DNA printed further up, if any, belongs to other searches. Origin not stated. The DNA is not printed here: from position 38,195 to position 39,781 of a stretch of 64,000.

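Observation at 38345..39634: EamA/DMT permease fused to a riboflavin kinase domain: a candidate import-and-trap flavin salvage protein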

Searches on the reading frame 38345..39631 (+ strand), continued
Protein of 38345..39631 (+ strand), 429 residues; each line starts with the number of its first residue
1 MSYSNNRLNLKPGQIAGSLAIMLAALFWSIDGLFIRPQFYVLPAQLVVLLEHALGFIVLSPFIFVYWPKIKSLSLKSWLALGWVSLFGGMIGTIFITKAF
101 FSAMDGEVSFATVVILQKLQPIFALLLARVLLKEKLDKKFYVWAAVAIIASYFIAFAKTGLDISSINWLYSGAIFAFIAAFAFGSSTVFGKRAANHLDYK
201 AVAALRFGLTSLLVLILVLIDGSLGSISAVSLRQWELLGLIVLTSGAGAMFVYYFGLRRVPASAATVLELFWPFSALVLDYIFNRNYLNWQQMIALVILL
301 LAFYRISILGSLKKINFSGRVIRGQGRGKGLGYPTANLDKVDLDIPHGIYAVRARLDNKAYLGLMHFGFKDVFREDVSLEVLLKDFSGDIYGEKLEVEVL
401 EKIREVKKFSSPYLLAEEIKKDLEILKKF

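Call 35: search_solved_structures(query=L037:5537-5935:+, max_evalue=0.01, show_alignments=2)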
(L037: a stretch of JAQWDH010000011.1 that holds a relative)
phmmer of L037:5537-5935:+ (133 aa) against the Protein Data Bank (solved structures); distinct sequences matched with E-value up to 0.01: 9.
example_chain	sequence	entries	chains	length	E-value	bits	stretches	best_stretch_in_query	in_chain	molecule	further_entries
3glv_A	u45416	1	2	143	3.9e-25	91.9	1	2-120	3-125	Lipopolysaccharide core biosynthesis protein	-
3elb_A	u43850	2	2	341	3.1e-15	59.9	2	3-94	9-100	Ethanolamine-phosphate cytidylyltransferase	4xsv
2b7l_A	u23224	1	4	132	1.5e-10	44.7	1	1-104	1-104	glycerol-3-phosphate cytidylyltransferase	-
1coz_A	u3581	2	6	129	2.7e-10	43.9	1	1-94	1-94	PROTEIN (GLYCEROL-3-PHOSPHATE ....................) | glycerol-3-phosphate cytidylyltransferase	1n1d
5x9q_A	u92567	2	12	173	9.8e-10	42.1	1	4-98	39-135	Putative cytidylyltransferase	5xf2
5x3d_A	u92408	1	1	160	3.8e-05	27.3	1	9-100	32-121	Phosphoenolpyruvate phosphomutase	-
9hsg_A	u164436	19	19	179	0.00023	24.8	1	6-71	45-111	choline-phosphate cytidylyltransferase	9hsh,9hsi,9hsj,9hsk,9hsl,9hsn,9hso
9hsm_A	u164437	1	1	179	0.00023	24.8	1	6-71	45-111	choline-phosphate cytidylyltransferase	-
4zcp_A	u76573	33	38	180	0.00023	24.8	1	6-71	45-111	Cholinephosphate cytidylyltransferase | Choline-phosphate cytidylyltransferase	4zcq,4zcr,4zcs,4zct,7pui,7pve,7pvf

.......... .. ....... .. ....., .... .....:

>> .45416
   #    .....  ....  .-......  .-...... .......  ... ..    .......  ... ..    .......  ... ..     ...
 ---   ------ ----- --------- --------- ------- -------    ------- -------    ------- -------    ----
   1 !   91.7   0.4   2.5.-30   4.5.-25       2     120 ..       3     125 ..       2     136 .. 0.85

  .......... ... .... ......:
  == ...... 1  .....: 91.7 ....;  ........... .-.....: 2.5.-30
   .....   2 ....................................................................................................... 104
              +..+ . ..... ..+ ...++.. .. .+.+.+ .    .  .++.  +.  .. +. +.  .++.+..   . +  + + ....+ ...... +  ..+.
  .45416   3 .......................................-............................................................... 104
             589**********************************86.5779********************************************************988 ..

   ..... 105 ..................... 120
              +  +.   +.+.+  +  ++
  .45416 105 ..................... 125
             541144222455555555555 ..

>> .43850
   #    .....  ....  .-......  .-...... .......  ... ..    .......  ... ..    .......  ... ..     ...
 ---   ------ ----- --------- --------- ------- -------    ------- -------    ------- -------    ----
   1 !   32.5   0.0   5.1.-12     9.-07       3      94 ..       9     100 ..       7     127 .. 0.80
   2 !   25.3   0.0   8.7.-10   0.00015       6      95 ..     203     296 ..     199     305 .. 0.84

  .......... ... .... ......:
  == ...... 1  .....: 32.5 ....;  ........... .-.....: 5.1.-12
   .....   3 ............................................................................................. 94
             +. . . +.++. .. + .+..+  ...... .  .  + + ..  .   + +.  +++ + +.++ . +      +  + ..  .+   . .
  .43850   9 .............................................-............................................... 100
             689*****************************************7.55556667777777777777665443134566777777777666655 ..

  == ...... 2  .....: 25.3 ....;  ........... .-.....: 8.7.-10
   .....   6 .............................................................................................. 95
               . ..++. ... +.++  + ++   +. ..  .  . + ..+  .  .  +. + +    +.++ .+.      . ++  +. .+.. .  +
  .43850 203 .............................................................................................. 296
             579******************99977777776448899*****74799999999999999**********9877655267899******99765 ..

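Call 42: find_homologous_proteins(query=L037:5537-5935:+, max_evalue=1e-8)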
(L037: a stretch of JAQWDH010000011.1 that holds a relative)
Query L037:5537-5935:+ (133 aa): 1851 proteins with E <= 1e-8 among 1856 candidates; the best 120 are listed.
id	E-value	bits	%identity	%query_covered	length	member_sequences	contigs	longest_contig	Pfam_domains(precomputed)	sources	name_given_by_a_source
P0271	2.2e-81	288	100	100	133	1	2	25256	PF01467.33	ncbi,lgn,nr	ncbi:MAG: FAD synthase [Patescibacteria group bacterium]|nr:FAD synthase [Patescibacteria group bact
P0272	8.3e-50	186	68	95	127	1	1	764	PF01467.33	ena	-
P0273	1.2e-48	182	66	95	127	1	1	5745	PF01467.33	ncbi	-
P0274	2.7e-48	181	66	95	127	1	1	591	PF01467.33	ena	-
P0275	1.1e-47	179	67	95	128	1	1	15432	PF01467.33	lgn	-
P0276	2.5e-47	178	65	95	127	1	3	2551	PF01467.33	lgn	-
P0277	3.0e-47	178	65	95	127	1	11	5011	PF01467.33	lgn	-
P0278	1.3e-46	176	67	95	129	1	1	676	PF01467.33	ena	-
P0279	2.5e-46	175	63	93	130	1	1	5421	PF01467.33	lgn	-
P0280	3.1e-46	175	65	95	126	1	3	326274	PF01467.33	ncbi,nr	ncbi:MAG: adenylyltransferase/cytidyltransferase family protein [Patescibacteria group bacterium]|nr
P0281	4.4e-46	174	63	92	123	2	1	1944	PF01467.33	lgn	-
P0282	5.4e-46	174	65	93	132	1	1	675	PF01467.33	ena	-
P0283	7.3e-46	173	63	95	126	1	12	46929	PF01467.33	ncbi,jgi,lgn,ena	-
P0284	9.2e-46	173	65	92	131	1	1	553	PF01467.33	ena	-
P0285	1.5e-45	172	65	97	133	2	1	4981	PF01467.33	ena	-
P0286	2.0e-45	172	66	95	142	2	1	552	PF01467.33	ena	-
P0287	2.2e-45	172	60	98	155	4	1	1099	PF01467.33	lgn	-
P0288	2.7e-45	172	63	95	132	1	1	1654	PF01467.33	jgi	jgi:FAD synthetase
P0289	2.8e-45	172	62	99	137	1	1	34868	PF01467.33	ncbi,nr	ncbi:MAG: adenylyltransferase/cytidyltransferase family protein [Patescibacteria group bacterium]|nr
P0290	6.0e-45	171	66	93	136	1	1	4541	PF01467.33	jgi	-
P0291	6.5e-45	170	62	95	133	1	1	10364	PF01467.33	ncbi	-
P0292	7.5e-45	170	61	95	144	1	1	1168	PF01467.33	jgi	jgi:FAD synthetase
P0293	8.1e-45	170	63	94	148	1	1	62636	PF01467.33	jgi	-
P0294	8.8e-45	170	66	95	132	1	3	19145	PF01467.33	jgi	jgi:FAD synthetase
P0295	1.3e-44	169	61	95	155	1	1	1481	PF01467.33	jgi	jgi:FAD synthetase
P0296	1.6e-44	169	61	95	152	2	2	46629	PF01467.33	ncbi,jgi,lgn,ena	ncbi:MAG: adenylyltransferase/cytidyltransferase family protein [Patescibacteria group bacterium]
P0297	4.5e-44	168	58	95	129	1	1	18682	PF01467.33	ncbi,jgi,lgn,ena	-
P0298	1.1e-43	166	62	95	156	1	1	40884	PF01467.33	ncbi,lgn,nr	ncbi:MAG: FAD synthase [Patescibacteria group bacterium]|nr:FAD synthase [Patescibacteria group bact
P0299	1.7e-43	166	63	95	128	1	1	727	PF01467.33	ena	-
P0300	2.1e-43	166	67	90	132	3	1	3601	PF01467.33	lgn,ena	-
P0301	2.6e-43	165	64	90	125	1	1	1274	PF01467.33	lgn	-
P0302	2.8e-43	165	60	95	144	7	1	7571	PF01467.33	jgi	-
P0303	3.3e-43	165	60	95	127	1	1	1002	PF01467.33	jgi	-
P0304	3.9e-43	165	62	95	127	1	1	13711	PF01467.33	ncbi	-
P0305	4.2e-43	165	61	95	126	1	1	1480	PF01467.33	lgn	-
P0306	4.6e-43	164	64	83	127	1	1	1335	PF01467.33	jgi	-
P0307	5.1e-43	164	60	94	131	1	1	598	PF01467.33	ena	-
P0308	6.4e-43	164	58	98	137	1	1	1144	PF01467.33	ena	-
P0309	7.0e-43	164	60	95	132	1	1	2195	PF01467.33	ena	-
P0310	8.7e-43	164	63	95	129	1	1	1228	PF01467.33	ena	-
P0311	1.1e-42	163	60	95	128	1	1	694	PF01467.33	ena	-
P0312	1.2e-42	163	58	95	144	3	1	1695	PF01467.33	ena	-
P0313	1.3e-42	163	65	92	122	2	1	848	PF01467.33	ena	-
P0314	1.5e-42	163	60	95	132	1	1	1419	PF01467.33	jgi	jgi:FAD synthetase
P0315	1.7e-42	163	62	94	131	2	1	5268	PF01467.33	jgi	-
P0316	1.9e-42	162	57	95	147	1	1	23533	PF01467.33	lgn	-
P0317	5.0e-42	161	61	95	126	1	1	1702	PF01467.33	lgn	-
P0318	7.3e-42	161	59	95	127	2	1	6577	PF01467.33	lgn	-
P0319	1.5e-41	160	61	93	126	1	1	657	PF01467.33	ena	-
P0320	1.7e-41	159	59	98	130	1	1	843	PF01467.33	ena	-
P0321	2.2e-41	159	60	95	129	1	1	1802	PF01467.33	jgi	jgi:FAD synthetase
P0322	3.7e-41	158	60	93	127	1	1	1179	PF01467.33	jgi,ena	-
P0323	4.1e-41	158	56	93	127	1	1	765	PF01467.33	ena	-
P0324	6.1e-41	158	57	92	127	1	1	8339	PF01467.33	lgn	-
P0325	7.0e-41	157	58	97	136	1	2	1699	PF01467.33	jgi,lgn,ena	-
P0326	7.7e-41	157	61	92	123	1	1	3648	PF01467.33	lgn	-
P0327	1.1e-40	157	55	95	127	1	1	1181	PF01467.33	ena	-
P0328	1.2e-40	157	59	95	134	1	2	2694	PF01467.33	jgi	jgi:FAD synthetase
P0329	1.2e-40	157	61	95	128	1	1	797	PF01467.33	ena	-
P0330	1.2e-40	157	57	92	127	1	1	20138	PF01467.33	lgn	-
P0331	1.3e-40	156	60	95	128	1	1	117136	PF01467.33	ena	-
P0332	1.8e-40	156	61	97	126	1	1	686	PF01467.33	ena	-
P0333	2.3e-40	156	60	95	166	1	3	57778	PF01467.33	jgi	-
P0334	2.4e-40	156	57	89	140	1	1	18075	PF01467.33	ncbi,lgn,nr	ncbi:MAG: adenylyltransferase/cytidyltransferase family protein [Patescibacteria group bacterium]|nr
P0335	2.6e-40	156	62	92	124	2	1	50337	PF01467.33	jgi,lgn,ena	-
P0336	2.6e-40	156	59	99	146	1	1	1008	PF01467.33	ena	-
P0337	2.8e-40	155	61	95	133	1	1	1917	PF01467.33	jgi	jgi:FAD synthetase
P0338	5.8e-40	154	56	95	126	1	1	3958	PF01467.33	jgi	jgi:FAD synthetase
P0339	6.3e-40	154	61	95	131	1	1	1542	PF01467.33,PF06574.19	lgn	-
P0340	7.4e-40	154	62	95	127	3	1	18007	PF01467.33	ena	-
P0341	1.0e-39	154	56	95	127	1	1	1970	PF01467.33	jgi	jgi:FAD synthetase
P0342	1.1e-39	153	62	95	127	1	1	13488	PF01467.33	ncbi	ncbi:MAG: adenylyltransferase/cytidyltransferase family protein [Patescibacteria group bacterium]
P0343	1.5e-39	153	61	92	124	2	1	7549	PF01467.33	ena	-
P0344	1.6e-39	153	59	94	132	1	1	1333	PF01467.33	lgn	-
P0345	1.7e-39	153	57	94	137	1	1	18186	PF01467.33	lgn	-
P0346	2.7e-39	152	60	95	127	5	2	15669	PF01467.33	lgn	-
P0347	2.9e-39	152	57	98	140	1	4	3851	PF01467.33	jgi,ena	-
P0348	2.9e-39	152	58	95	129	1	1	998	PF01467.33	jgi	jgi:FAD synthetase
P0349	3.3e-39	152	56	95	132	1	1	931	PF01467.33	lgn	-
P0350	4.4e-39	152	56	95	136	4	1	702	PF01467.33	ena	-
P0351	5.0e-39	151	57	95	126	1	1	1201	PF01467.33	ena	-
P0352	5.0e-39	151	56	93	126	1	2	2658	PF01467.33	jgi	-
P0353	5.5e-39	151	56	95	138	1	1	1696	PF01467.33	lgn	-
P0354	7.3e-39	151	59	95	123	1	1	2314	PF01467.33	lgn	-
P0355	8.7e-39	151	61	95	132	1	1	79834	PF01467.33,PF06574.19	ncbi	ncbi:MAG: adenylyltransferase/cytidyltransferase family protein [Patescibacteria group bacterium]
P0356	1.2e-38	150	59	95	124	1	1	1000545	PF01467.33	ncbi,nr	ncbi:FAD synthase [Candidatus Woesearchaeota archaeon B3_Woes]|nr:MAG: FAD synthase [Candidatus Woes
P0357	1.6e-38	150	54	96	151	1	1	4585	PF01467.33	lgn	-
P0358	1.6e-38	150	60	95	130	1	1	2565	PF01467.33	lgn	-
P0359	1.7e-38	150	58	94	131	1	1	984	PF01467.33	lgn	-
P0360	1.8e-38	150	63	94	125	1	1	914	PF01467.33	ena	-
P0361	2.1e-38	149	63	92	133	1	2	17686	PF01467.33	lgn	-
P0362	2.3e-38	149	56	95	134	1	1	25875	PF01467.33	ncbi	-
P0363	2.4e-38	149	53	95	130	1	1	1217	PF01467.33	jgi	-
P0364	2.9e-38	149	55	95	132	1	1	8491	PF01467.33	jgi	jgi:FAD synthetase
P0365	3.2e-38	149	56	95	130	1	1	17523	PF01467.33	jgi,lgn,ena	-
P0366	4.0e-38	148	56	92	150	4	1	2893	PF01467.33,PF06574.19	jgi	-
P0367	4.1e-38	148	54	95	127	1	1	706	PF01467.33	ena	-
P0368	4.5e-38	148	55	95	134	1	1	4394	PF01467.33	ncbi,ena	-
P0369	4.7e-38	148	56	95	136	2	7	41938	PF01467.33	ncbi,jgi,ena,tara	jgi:FAD synthetase|tara:strand:+ start:4723 stop:5133 length:411 start_codon:yes stop_codon:yes gene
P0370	4.8e-38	148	58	95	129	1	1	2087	PF01467.33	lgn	-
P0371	5.0e-38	148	53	94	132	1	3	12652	PF01467.33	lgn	-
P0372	5.8e-38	148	55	92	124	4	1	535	PF01467.33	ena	-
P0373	5.8e-38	148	58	95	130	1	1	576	PF01467.33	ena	-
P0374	6.3e-38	148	57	95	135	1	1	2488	PF01467.33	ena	-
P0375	6.7e-38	148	57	95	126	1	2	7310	PF01467.33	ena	-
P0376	6.8e-38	148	54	95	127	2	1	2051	PF01467.33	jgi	jgi:FAD synthetase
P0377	8.1e-38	147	58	93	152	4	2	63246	PF01467.33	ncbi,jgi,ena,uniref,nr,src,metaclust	ncbi:MAG: hypothetical protein A2731_03440 [Candidatus Buchananbacteria bacterium RIFCSPHIGHO2_01_FU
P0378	9.0e-38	147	57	95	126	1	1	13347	PF01467.33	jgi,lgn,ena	-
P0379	9.6e-38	147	59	96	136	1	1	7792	PF01467.33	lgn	-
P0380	9.8e-38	147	60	94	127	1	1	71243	PF01467.33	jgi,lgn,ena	jgi:cytidyltransferase-like protein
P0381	1.0e-37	147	59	95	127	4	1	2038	PF01467.33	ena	-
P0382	1.1e-37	147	56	95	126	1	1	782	PF01467.33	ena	-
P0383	1.2e-37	147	57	94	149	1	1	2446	PF01467.33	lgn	-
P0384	1.3e-37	147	56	95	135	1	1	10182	PF01467.33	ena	-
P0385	1.5e-37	147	57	95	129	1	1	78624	PF01467.33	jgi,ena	-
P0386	1.6e-37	147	60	94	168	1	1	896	PF01467.33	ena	-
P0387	1.7e-37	146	54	95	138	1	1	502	PF01467.33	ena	-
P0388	1.9e-37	146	59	92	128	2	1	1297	PF01467.33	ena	-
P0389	1.9e-37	146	58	95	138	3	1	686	PF01467.33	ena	-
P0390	1.9e-37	146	58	96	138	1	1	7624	PF01467.33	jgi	jgi:FAD synthetase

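Call 44: list_cluster_members(proteins=[P0126, P0131, P0132, P0137, P0139, P0140, P0143, P0144, P0147, P0148])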
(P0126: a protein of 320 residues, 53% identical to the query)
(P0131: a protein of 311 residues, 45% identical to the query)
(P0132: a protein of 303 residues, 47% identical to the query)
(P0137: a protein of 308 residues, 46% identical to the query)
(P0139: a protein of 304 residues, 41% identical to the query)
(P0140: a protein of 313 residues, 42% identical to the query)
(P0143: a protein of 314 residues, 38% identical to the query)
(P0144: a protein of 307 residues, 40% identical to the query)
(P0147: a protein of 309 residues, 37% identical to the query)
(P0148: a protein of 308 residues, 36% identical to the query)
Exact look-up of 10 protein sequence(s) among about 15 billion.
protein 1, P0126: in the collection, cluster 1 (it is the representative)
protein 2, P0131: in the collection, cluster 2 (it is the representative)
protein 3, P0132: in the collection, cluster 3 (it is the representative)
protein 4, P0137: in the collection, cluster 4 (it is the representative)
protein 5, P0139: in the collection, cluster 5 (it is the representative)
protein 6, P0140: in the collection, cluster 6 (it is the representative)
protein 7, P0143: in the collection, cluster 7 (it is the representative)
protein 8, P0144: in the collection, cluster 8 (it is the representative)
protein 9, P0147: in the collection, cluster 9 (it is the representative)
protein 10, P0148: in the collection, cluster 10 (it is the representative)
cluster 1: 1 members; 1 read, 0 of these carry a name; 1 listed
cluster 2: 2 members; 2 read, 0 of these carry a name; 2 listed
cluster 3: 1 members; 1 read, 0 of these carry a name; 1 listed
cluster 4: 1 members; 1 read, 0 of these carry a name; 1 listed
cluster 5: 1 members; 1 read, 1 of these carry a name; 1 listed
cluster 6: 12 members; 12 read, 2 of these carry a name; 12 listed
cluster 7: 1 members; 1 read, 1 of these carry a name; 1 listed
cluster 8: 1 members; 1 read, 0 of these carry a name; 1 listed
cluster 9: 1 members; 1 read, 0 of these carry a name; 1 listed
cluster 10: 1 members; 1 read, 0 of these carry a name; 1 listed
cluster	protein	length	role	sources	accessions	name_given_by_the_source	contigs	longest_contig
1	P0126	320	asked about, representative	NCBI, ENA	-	-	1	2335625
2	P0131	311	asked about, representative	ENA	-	-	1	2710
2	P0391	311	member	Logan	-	-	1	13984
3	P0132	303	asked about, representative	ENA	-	-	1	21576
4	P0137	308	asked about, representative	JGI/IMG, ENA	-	-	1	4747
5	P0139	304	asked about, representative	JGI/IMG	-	drug/metabolite transporter (DMT)-like permease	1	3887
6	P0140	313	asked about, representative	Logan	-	-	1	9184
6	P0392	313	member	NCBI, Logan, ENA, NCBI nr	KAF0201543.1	MAG: hypothetical protein FD170_2549 [Bacteroidetes bacterium] | MAG: hypothetical protein FD170_2549 [Bacteroidota bacterium]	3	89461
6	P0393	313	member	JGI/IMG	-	drug/metabolite transporter (DMT)-like permease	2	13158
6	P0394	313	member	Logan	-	-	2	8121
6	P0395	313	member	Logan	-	-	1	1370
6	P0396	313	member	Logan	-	-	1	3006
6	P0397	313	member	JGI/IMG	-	-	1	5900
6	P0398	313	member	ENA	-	-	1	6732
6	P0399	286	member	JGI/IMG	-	-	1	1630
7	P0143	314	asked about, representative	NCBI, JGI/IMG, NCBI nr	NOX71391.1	MAG: DMT family transporter [Candidatus Micrarchaeota archaeon] | DMT family transporter [Candidatus Micrarchaeota archaeon]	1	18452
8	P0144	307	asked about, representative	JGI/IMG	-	-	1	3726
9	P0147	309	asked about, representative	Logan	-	-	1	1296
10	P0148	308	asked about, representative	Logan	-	-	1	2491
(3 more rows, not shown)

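Call 45: find_encoding_contigs(protein=P0126, flank=8000, max_places=2)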
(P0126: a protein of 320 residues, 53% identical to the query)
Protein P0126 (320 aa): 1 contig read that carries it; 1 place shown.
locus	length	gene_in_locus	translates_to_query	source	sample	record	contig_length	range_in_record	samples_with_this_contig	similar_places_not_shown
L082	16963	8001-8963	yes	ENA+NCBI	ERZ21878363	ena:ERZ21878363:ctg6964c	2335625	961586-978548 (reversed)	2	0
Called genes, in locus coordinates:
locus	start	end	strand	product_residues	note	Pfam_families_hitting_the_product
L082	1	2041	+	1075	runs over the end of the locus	PF13860:FlgD_ig (faint), PF05547:Peptidase_M6, PF00801:PKD (faint), PF18911:PKD_4, PF17963:Big_9, PF18962:Por_Secre_tail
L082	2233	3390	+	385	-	PF00155:Aminotran_1_2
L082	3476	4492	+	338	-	PF00561:Abhydrolase_1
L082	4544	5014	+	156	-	PF08534:Redoxin, PF00578:AhpC-TSA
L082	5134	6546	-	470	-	PF11638:DnaA_N, PF00308:Bac_DnaA, PF01695:IstB_IS21, PF00004:AAA (weak), PF08299:Bac_DnaA_C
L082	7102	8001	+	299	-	-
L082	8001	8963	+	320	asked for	PF00892:EamA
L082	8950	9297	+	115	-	PF01050:MannoseP_isomer, PF07883:Cupin_2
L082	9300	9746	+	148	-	PF00717:Peptidase_S24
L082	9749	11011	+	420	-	PF00817:IMS, PF11798:IMS_HHH, PF11799:IMS_C, PF13438:DUF4113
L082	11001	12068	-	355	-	PF00730:HhH-GPD, PF00633:HHH (weak), PF14815:NUDIX_4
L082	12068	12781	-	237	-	PF01569:PAP2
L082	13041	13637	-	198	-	PF00702:Hydrolase, PF13419:HAD_2 (weak)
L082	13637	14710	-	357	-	PF01321:Creatinase_N, PF00557:Peptidase_M24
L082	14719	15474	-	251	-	PF13428:TPR_14 (faint), PF14559:TPR_19 (faint), PF14561:TPR_20 (faint), PF00515:TPR_1 (faint), PF07719:TPR_2 (faint), PF13181:TPR_8 (faint)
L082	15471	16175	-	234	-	PF20582:UPF0758_N, PF04002:RadC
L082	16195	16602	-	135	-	PF02310:B12-binding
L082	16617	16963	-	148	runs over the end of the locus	PF02580:Tyr_Deacylase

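Call 46: find_encoding_contigs(protein=P0392, flank=8000, max_places=3)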
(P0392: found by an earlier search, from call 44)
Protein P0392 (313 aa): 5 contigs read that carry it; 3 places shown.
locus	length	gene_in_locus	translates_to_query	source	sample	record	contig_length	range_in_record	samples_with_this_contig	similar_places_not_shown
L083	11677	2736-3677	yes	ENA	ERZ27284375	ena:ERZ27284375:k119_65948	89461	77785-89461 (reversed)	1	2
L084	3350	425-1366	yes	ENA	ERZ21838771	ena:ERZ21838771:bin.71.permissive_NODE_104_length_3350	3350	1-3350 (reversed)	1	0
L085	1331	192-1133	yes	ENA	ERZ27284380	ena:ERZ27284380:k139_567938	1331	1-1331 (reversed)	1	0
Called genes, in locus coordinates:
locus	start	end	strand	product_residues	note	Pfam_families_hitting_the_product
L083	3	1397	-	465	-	?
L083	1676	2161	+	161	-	PF07681:DoxX (weak)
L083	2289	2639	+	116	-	-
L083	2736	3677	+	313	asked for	PF00892:EamA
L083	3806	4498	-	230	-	PF00230:MIP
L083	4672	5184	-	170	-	-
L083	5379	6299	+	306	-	PF04015:DUF362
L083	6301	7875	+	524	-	PF12801:Fer4_5, PF12801:Fer4_5 (weak), PF13237:Fer4_10 (weak), PF12838:Fer4_7 (weak), PF13187:Fer4_9 (weak), PF12838:Fer4_7, PF13187:Fer4_9 (weak), PF00037:Fer4 (weak), +8 more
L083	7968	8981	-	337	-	PF01180:DHO_dh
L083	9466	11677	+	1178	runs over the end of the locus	PF01855:POR_N, PF17147:PFOR_II, PF01558:POR, PF10371:EKR, PF12838:Fer4_7, PF13183:Fer4_8 (weak), PF13237:Fer4_10 (weak), PF02775:TPP_enzyme_C, +6 more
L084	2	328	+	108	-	?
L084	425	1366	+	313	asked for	PF00892:EamA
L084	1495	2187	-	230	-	PF00230:MIP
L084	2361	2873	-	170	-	-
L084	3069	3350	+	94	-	?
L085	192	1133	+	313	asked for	PF00892:EamA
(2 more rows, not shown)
